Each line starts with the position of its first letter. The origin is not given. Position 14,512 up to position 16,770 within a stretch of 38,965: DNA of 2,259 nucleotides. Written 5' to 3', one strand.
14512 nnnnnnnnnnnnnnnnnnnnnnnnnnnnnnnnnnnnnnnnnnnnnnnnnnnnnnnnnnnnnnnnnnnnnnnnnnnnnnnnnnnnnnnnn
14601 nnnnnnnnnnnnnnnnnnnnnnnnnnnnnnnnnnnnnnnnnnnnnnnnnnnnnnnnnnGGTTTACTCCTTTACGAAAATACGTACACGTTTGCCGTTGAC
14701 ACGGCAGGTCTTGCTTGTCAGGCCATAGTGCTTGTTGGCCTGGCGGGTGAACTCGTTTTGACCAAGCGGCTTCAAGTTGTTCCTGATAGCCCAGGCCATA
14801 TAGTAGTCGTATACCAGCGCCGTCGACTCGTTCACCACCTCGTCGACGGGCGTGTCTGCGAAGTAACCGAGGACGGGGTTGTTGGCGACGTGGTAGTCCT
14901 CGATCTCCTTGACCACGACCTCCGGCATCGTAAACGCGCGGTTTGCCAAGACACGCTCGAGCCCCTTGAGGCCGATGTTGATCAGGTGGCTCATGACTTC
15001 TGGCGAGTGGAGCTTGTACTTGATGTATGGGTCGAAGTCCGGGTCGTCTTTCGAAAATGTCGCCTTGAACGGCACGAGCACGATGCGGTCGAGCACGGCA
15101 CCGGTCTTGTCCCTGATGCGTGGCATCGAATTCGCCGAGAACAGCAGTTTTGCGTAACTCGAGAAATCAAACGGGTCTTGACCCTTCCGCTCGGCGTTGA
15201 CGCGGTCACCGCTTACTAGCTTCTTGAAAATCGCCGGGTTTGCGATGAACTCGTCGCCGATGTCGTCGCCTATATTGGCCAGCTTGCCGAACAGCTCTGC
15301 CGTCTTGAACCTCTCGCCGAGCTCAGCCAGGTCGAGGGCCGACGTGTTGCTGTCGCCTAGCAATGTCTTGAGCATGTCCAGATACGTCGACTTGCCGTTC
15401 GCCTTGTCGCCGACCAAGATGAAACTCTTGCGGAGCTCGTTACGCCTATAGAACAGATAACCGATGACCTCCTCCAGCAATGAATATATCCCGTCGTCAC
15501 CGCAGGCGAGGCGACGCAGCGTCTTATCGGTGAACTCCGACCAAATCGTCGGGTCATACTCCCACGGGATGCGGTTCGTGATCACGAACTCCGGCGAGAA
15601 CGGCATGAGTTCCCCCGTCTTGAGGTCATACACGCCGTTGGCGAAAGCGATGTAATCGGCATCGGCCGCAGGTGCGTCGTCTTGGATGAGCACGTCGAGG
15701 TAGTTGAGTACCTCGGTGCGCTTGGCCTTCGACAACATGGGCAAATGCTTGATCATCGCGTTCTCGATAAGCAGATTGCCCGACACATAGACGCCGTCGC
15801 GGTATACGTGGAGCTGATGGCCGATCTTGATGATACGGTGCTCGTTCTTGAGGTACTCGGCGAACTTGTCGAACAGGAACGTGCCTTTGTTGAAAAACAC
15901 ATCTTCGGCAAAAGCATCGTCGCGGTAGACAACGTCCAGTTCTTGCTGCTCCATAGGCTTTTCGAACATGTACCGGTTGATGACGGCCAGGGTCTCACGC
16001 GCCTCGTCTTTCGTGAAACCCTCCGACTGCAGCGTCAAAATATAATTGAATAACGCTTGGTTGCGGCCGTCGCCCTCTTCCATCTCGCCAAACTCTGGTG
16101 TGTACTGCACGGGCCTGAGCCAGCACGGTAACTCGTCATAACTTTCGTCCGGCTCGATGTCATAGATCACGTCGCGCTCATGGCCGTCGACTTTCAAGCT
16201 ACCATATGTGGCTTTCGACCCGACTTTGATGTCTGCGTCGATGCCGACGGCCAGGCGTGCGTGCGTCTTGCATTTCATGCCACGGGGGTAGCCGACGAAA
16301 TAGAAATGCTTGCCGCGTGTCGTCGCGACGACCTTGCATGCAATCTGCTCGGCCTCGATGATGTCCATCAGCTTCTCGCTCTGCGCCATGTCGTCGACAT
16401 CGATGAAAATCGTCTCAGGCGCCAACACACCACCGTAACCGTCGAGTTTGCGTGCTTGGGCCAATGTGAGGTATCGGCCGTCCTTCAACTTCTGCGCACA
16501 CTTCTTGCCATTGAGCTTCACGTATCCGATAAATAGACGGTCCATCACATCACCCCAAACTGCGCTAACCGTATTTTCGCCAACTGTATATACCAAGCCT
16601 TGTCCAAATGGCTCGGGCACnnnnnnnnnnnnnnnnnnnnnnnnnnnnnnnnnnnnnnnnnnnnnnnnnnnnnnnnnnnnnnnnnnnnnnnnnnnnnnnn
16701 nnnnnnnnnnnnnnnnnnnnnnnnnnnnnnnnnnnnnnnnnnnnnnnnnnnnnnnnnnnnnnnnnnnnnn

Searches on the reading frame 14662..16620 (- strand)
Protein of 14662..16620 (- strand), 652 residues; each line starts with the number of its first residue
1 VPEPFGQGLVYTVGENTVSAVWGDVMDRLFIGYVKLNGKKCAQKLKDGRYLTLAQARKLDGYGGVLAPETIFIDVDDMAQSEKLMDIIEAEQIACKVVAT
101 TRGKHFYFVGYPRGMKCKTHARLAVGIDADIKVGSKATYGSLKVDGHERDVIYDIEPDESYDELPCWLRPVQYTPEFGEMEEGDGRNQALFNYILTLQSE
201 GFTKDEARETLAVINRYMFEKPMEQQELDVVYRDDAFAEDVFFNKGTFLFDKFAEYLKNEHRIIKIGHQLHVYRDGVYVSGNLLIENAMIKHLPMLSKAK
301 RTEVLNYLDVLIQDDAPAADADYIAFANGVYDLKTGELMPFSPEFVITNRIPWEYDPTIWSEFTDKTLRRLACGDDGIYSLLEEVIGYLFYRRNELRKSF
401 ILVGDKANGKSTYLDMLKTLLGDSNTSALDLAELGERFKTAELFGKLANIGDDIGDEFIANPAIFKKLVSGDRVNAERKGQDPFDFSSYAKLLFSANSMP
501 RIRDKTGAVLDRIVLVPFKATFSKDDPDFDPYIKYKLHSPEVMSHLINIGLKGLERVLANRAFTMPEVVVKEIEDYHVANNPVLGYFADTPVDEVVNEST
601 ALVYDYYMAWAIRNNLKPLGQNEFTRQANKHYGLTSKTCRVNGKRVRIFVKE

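Call 9: search_protein_families(library=pfam, proteins=[window:14662-16620:-], max_evalue=0.01)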
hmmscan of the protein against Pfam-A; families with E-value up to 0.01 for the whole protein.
window:14662-16620:- (652 aa): 3 families
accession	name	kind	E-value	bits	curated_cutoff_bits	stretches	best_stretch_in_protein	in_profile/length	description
PF19263.5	DUF5906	-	1.8e-21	77.4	27.6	1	402-506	1-110/114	Family of unknown function (DUF5906)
PF08706.16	D5_N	-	7e-15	56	22.4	1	248-366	39-142/145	D5 N terminal like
PF03288.22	Pox_D5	-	0.0061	17.4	21.4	0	580-631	3-56/86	Poxvirus D5 protein-like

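Call 10: search_protein_families(library=phrogs, proteins=[window:14662-16620:-], max_evalue=0.001)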
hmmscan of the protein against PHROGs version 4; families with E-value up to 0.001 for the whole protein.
window:14662-16620:- (652 aa): 10 families
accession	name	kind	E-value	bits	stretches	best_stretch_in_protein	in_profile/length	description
phrog_864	-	DNA, RNA and nucleotide metabolism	6.4e-195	651.6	1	27-650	6-621/1064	DNA primase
phrog_1829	-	DNA, RNA and nucleotide metabolism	2.4e-50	172.5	1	297-634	402-739/772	DNA primase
phrog_1156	-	DNA, RNA and nucleotide metabolism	8.2e-48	164.6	1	312-649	472-820/855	DNA primase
phrog_6088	-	DNA, RNA and nucleotide metabolism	2.3e-46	159.6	1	312-643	421-754/772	DNA primase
phrog_7601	-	unknown function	3.7e-39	135.9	1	382-627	5-249/289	-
phrog_2478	-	DNA, RNA and nucleotide metabolism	2.1e-30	106.6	1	319-646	504-834/854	DNA polymerase/primase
phrog_16213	-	DNA, RNA and nucleotide metabolism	1.1e-25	91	1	320-523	312-523/732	DNA primase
phrog_1883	-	DNA, RNA and nucleotide metabolism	1.6e-23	84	1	326-615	419-713/756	DNA helicase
phrog_16950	-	DNA, RNA and nucleotide metabolism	7.6e-20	71.4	1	301-524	459-691/843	DNA primase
phrog_12939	-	DNA, RNA and nucleotide metabolism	4.1e-11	44.2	1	323-495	134-311/368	DNA primase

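Call 31: search_solved_structures(query=window:14662-16620:-, max_evalue=1, show_alignments=2)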
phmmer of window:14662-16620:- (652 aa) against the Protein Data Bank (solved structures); distinct sequences matched with E-value up to 1: 1.
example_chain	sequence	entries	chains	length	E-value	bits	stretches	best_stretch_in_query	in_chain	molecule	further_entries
7ola_A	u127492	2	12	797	1.3e-38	136.3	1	270-632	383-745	DNA primase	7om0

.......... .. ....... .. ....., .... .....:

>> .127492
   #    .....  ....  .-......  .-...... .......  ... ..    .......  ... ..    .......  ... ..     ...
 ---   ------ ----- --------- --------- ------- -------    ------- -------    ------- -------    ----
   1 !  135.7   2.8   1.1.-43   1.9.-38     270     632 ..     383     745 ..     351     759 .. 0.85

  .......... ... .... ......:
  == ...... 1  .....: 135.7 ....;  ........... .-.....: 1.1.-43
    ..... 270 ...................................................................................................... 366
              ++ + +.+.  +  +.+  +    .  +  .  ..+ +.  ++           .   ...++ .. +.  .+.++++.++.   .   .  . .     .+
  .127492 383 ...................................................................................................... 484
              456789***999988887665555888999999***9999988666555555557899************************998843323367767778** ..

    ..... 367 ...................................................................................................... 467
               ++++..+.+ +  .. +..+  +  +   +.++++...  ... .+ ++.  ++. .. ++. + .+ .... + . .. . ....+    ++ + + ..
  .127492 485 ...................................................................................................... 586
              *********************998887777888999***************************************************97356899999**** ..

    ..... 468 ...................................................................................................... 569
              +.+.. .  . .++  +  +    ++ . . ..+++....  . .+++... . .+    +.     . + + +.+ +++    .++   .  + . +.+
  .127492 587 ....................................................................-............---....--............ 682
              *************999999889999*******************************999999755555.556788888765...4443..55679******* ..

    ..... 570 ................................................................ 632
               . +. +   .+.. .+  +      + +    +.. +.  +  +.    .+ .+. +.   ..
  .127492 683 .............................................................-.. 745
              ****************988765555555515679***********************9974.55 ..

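Call 37: find_related_loci(query=window:14662-16620:-, collection=viral_contigs, flank=10000)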
Query window:14662-16620:- (652 aa) in viral_contigs; peptide patterns used: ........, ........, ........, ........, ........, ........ (x = any residue, [..] = any of these).
107 stretches matched a pattern; 106 encode a relative of the query (tblastn E <= 1e-3); the best 80 are kept; 79 distinct loci.
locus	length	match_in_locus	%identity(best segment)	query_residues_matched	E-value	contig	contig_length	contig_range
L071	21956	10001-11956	98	1-652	0e+0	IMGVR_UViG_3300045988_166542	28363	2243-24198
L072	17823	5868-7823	97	1-652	0e+0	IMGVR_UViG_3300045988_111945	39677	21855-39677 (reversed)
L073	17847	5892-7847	97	1-652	0e+0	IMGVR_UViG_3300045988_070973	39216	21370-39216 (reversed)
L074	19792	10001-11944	98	5-652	0e+0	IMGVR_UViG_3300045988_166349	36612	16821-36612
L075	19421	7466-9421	97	1-652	0e+0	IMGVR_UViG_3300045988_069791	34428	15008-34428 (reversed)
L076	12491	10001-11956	97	1-652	0e+0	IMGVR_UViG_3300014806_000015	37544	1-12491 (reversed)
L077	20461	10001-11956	97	1-652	0e+0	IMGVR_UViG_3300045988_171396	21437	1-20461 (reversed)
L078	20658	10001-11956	97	1-652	0e+0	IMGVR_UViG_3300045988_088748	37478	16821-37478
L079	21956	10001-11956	97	1-652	0e+0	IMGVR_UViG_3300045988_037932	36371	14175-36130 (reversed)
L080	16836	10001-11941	98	6-652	0e+0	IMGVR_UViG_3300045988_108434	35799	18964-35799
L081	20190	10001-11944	97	5-652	0e+0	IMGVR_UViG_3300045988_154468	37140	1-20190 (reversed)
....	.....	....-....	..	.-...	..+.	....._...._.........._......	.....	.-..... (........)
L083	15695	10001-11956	96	1-652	0e+0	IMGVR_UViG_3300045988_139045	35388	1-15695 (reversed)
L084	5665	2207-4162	97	1-652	0e+0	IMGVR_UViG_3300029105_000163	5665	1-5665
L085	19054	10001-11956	97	1-652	0e+0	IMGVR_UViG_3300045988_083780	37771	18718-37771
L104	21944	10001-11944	54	8-651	0e+0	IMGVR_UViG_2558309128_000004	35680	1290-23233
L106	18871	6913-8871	54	7-652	0e+0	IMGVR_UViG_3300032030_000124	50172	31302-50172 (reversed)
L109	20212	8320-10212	61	20-652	0e+0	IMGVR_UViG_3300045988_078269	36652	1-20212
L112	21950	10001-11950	54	8-650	0e+0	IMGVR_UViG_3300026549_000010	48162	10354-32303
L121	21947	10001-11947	54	9-652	0e+0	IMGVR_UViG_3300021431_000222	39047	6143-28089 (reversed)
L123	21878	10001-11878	54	29-652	0e+0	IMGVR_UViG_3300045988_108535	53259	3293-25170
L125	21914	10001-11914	56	20-652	0e+0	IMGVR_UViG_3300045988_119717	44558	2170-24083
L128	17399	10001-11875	53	26-651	0e+0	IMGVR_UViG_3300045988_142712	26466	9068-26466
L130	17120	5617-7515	54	25-652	0e+0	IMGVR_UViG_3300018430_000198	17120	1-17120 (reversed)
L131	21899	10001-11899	54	25-652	0e+0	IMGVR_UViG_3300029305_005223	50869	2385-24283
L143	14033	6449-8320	51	29-652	0e+0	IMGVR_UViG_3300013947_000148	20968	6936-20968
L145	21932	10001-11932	52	23-650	0e+0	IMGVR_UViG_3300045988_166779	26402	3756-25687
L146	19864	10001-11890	50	22-652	0e+0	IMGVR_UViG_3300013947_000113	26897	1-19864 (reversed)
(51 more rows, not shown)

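Call 54: find_homologous_proteins(query=window:14662-16620:-, max_evalue=1e-20)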
Query window:14662-16620:- (652 aa): 7856 proteins with E <= 1e-20 among 8000 candidates; the best 120 are listed.
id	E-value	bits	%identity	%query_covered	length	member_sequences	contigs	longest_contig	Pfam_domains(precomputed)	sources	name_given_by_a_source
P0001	0.0e+0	1421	98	96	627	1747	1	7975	PF19263.6,PF08706.17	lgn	-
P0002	0.0e+0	1260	86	96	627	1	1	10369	PF19263.6,PF08706.17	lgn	-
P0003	0.0e+0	1258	86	96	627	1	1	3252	PF19263.6,PF08706.17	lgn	-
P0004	0.0e+0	1256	87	96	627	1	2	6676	PF19263.6,PF08706.17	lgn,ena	-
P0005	0.0e+0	1252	87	96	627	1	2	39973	PF19263.6,PF08706.17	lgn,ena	-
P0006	0.0e+0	1251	87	96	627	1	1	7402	PF19263.6,PF08706.17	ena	-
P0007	0.0e+0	1249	87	96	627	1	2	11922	PF19263.6,PF08706.17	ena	-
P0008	0.0e+0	1248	85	96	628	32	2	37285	PF19263.6,PF08706.17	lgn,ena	-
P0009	0.0e+0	1247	87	96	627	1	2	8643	PF19263.6,PF08706.17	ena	-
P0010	0.0e+0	1247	86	96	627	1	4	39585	PF19263.6,PF08706.17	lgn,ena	-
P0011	0.0e+0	1247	86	96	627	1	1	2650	PF19263.6,PF08706.17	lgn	-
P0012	0.0e+0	1247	86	96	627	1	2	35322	PF19263.6,PF08706.17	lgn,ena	-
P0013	0.0e+0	1246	87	96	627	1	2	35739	PF19263.6,PF08706.17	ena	-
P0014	0.0e+0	1245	86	96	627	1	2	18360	PF19263.6,PF08706.17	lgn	-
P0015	0.0e+0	1245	86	96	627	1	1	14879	PF19263.6,PF08706.17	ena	-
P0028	0.0e+0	1238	86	96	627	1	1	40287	PF19263.6,PF08706.17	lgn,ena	-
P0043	0.0e+0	1141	78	96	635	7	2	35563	PF19263.6,PF08706.17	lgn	-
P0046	0.0e+0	1061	72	96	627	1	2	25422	PF19263.6,PF08706.17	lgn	-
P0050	6.0e-283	958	67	96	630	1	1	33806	PF19263.6,PF08706.17,PF03288.23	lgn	-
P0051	5.7e-276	935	64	96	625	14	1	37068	PF19263.6,PF08706.17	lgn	-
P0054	4.8e-267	906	62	96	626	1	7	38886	PF19263.6,PF08706.17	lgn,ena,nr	nr:MAG TPA: dsDNA helicase [Caudoviricetes sp.]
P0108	3.0e-235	801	57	96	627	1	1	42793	PF19263.6,PF08706.17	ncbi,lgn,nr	ncbi:MAG: phage/plasmid primase, P4 family [Clostridia bacterium]|nr:phage/plasmid primase, P4 famil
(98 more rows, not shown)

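Call 55: find_encoding_contigs(protein=P0043, flank=10000, max_places=1)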
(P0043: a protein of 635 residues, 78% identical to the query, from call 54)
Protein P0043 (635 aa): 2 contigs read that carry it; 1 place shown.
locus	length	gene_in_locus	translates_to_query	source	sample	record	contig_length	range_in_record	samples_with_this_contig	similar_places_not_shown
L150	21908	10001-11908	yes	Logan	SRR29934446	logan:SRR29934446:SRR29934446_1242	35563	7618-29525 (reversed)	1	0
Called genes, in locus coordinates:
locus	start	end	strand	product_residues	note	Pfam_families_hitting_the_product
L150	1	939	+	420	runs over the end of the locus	-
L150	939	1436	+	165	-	-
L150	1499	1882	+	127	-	PF05105:Phage_holin_4_1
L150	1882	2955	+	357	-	PF01510:Amidase_2, PF00395:SLH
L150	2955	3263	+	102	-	-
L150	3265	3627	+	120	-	-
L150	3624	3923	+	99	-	-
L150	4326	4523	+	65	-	PF13560:HTH_31 (weak)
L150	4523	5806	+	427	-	PF00176:SNF2-rel_dom, PF00271:Helicase_C (weak)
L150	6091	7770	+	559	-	PF12705:PDDEXK_1, PF13479:AAA_24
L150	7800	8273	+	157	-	PF05037:DUF669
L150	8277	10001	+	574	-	-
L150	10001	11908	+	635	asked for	PF08706:D5_N, PF19263:DUF5906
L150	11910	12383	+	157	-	PF01712:dNK (faint), PF02223:Thymidylate_kin (faint), PF13238:AAA_18 (faint), PF13521:AAA_28 (faint), PF13671:AAA_33 (weak)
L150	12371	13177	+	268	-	PF00303:Thymidylat_synt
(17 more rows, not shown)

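Call 56: find_encoding_contigs(protein=P0050, flank=10000, max_places=1)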
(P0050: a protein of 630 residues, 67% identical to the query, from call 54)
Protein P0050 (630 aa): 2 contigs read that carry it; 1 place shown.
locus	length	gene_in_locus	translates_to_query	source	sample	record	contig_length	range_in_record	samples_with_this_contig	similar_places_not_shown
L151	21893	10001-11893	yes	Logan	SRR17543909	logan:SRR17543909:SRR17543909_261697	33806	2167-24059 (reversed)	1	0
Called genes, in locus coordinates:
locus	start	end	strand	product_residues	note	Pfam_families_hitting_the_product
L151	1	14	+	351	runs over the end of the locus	-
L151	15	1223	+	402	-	-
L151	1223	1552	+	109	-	-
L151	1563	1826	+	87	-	PF04531:Phage_holin_1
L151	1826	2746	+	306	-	PF25309:ELLD, PF14200:RicinB_lectin_2 (faint), PF00652:Ricin_B_lectin (faint)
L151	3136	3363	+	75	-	-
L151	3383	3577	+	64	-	-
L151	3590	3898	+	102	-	-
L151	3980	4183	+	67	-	PF05339:DUF739 (faint), PF01381:HTH_3 (weak)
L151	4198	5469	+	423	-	PF00176:SNF2-rel_dom, PF00271:Helicase_C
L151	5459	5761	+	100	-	-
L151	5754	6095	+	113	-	-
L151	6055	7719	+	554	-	PF12705:PDDEXK_1, PF13479:AAA_24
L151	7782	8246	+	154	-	PF05037:DUF669 (weak)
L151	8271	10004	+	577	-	-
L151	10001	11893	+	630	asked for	PF08706:D5_N, PF19263:DUF5906, PF03288:Pox_D5 (faint)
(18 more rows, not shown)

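Call 57: find_encoding_contigs(protein=P0051, flank=10000, max_places=1)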
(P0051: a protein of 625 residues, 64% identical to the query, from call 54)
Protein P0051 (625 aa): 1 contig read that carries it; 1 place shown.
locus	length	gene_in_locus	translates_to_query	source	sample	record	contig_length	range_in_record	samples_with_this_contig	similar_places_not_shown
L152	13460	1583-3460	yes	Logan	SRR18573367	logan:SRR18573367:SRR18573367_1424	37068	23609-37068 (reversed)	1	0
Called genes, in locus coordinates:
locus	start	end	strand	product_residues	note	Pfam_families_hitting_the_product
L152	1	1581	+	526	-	?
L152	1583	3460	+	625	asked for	PF08706:D5_N, PF19263:DUF5906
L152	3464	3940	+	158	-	PF13238:AAA_18 (faint), PF13521:AAA_28 (faint)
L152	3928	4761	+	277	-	PF00303:Thymidylat_synt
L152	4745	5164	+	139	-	PF00692:dUTPase, PF22769:DCD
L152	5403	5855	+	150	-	-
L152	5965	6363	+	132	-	-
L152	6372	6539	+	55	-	-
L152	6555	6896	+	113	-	-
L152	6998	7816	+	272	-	-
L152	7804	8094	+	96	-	-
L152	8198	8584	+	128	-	-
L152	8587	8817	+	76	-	-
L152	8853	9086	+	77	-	-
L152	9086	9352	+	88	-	-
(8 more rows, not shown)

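Call 58: find_encoding_contigs(protein=P0054, flank=10000, max_places=1)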
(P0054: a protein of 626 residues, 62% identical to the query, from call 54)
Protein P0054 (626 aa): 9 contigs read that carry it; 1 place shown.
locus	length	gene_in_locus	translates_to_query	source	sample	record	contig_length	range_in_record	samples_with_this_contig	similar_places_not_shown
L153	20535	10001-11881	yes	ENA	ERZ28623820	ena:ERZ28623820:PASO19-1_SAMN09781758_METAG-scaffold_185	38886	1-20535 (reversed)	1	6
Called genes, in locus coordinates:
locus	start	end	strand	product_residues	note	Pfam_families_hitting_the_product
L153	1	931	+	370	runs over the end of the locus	-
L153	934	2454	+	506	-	-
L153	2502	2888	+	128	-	PF05105:Phage_holin_4_1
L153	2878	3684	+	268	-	PF25309:ELLD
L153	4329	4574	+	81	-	-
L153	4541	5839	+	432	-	PF00176:SNF2-rel_dom, PF04851:ResIII (weak), PF00271:Helicase_C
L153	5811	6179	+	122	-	-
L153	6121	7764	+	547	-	PF12705:PDDEXK_1, PF13479:AAA_24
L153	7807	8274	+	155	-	PF05037:DUF669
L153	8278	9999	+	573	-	-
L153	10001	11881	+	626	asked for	PF08706:D5_N, PF19263:DUF5906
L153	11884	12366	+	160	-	PF13521:AAA_28 (faint)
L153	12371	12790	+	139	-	PF00692:dUTPase, PF22769:DCD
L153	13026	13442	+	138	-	-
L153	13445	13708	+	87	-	-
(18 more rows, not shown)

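Call 83: search_protein_families(library=phrogs, proteins=[L104:12305-12733:+, L104:12922-13344:+, L104:13337-14602:+, L104:14618-16003:+, L145:13121-13600:+, L145:13686-14987:+, L145:15680-17302:+, L143:8619-9023:+, L146:17217-18545:+, L146:16368-16859:+], max_evalue=0.001)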
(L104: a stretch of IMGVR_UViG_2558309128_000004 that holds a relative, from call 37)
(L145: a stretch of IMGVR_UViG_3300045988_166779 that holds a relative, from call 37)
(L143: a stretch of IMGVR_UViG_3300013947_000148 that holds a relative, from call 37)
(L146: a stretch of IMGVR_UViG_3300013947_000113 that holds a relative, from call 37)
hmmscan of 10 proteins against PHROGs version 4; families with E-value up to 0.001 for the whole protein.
L104:12305-12733:+ (142 aa): 5 families
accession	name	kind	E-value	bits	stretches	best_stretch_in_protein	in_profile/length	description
phrog_36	-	transcription regulation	1.5e-24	87.8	1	4-138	46-189/220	transcriptional regulator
phrog_248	-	transcription regulation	1.1e-07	33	1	12-131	23-132/161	transcriptional activator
phrog_2198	-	transcription regulation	1.4e-05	26.2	1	13-124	4-117/133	Alt-like transcription activator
phrog_351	-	transcription regulation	1.5e-05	24.8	1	76-132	663-722/928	RNA polymerase sigma factor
phrog_1740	-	transcription regulation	5.9e-05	22.8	1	70-132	150-212/567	RNA polymerase sigma factor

L104:12922-13344:+ (140 aa): 4 families
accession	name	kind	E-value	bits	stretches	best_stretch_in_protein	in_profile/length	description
phrog_51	-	head and packaging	4e-52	178.5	1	1-136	86-230/261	terminase small subunit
phrog_17390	-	unknown function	2.5e-27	95.5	1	3-61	2-60/69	-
phrog_2606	-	head and packaging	1.2e-14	55.4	1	3-77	88-163/310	terminase small subunit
phrog_641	-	head and packaging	8.7e-09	37.1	1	4-62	3-61/162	terminase small subunit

L104:13337-14602:+ (421 aa): 8 families
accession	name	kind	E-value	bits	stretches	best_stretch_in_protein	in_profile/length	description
phrog_3717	-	head and packaging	6.4e-56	190.8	1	8-279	5-271/277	terminase large subunit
phrog_5653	-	head and packaging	5.5e-44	151.3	1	233-415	3-185/199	terminase large subunit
phrog_2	-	head and packaging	8.2e-42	144.9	1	26-414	277-596/807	terminase large subunit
phrog_6672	-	head and packaging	1.1e-29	103.8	1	284-416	4-135/145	terminase large subunit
phrog_18557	-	head and packaging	8.2e-25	87.8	1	339-415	3-78/88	terminase large subunit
phrog_8711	-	head and packaging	2e-15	57.6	1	8-91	7-86/89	terminase large subunit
phrog_22023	-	unknown function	4.2e-08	34.6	1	159-295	17-148/153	-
phrog_10250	-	head and packaging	2.3e-06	28.5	1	248-410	34-215/228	terminase large subunit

L104:14618-16003:+ (461 aa): 4 families
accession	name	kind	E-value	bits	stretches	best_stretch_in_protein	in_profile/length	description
phrog_64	-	head and packaging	2.7e-122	410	1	2-456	74-510/547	portal protein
phrog_9064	-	head and packaging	3.3e-75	253.6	1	237-461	2-228/228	portal protein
phrog_533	-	head and packaging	4e-09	36.5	1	17-342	28-366/495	portal protein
phrog_8418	-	head and packaging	5.4e-09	37.3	1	375-447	34-107/136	portal protein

L145:13121-13600:+ (159 aa): 2 families
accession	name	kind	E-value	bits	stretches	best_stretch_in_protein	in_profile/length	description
phrog_309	-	head and packaging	1.4e-23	85.4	1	6-122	129-238/319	terminase small subunit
phrog_3855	-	DNA, RNA and nucleotide metabolism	0.00012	23.5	1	20-54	66-100/115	HTH DNA binding protein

L145:13686-14987:+ (433 aa): 0 families

L145:15680-17302:+ (540 aa): 3 families
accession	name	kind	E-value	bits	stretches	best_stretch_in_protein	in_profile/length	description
phrog_2163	-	head and packaging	1.3e-05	25.5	1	318-467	208-329/574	virion structural protein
phrog_25620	-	tail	7.1e-05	23.3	1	321-347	222-248/348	tail collar fiber protein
phrog_9163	-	unknown function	0.00059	21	0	403-461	14-72/112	-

L143:8619-9023:+ (134 aa): 4 families
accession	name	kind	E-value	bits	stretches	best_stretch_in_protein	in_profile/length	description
phrog_1558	-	unknown function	5.1e-10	40.5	1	58-124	92-169/178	-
phrog_36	-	transcription regulation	7.8e-10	39.7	1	60-130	125-194/220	transcriptional regulator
phrog_13787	-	unknown function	0.00046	21.4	1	48-123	95-168/172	-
phrog_351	-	transcription regulation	0.00058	19.5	1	67-123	668-726/928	RNA polymerase sigma factor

L146:17217-18545:+ (442 aa): 0 families

L146:16368-16859:+ (163 aa): 4 families
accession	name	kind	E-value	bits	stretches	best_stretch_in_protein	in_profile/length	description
phrog_309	-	head and packaging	1.2e-27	98.7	1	2-134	129-248/319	terminase small subunit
phrog_4102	-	head and packaging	4.3e-06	28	1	3-59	7-68/166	terminase small subunit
phrog_1482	-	head and packaging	5.6e-06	27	1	3-88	7-90/147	terminase small subunit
phrog_28310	-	unknown function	2.7e-05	25.4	1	19-65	13-59/76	-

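Call 84: predict_structure(alignment_id=A3)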
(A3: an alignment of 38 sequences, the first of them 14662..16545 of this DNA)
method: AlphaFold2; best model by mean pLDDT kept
length: 627 residues; sequences in the alignment: 38
mean_pLDDT: 78.9   pTM: 0.55
mean pLDDT of the five models: 78.9, 76.5, 76.2, 74.8, 74.6
residues with pLDDT >= 90: 188; 70-90: 321; 50-70: 47; < 50: 71
segments of 3 or more residues with pLDDT < 50: 368-370, 401-467
pLDDT, mean of each block of 10 residues (from residue 1): 82 83 83 91 94 95 94 93 88 92 94 88 90 90 90 81 81 80 91 88 73 61 81 86 82 82 81 87 87 79 90 89 85 91 89 93 69 68 75 76 32 30 29 40 38 31 46 59 65 81 77 90 92 87 84 80 89 92 91 86 89 89 90
secondary structure, 60 per line:
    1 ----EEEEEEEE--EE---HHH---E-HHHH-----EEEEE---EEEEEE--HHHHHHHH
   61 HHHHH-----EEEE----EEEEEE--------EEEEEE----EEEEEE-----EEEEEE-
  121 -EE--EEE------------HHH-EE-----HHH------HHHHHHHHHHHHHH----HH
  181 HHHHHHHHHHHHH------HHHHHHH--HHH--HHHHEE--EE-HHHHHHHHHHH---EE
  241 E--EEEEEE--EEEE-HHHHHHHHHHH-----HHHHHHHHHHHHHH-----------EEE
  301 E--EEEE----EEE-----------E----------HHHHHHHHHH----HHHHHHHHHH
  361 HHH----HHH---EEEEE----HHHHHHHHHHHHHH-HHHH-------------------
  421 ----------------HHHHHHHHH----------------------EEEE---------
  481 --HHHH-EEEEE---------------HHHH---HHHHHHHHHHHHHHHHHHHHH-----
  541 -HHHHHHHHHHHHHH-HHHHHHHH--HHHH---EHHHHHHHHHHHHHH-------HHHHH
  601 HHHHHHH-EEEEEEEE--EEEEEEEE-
elements in order: E5-12 H28-31 E37-41 E45-50 H53-65 E71-74 E79-84 E93-98 E103-108 E114-119 E126-128 H161-174 H179-193 H200-206 H214-217 H225-235 E239-241 E244-249 E252-255 H257-267 H273-286 E298-301 E304-307 E312-314 H337-346 H351-363 E374-378 H383-396 H398-401 H437-445 E468-471 H483-486 E488-492 H508-511 H515-535 H542-555 H557-564 H567-570 H575-588 H596-607 E609-616 E619-626
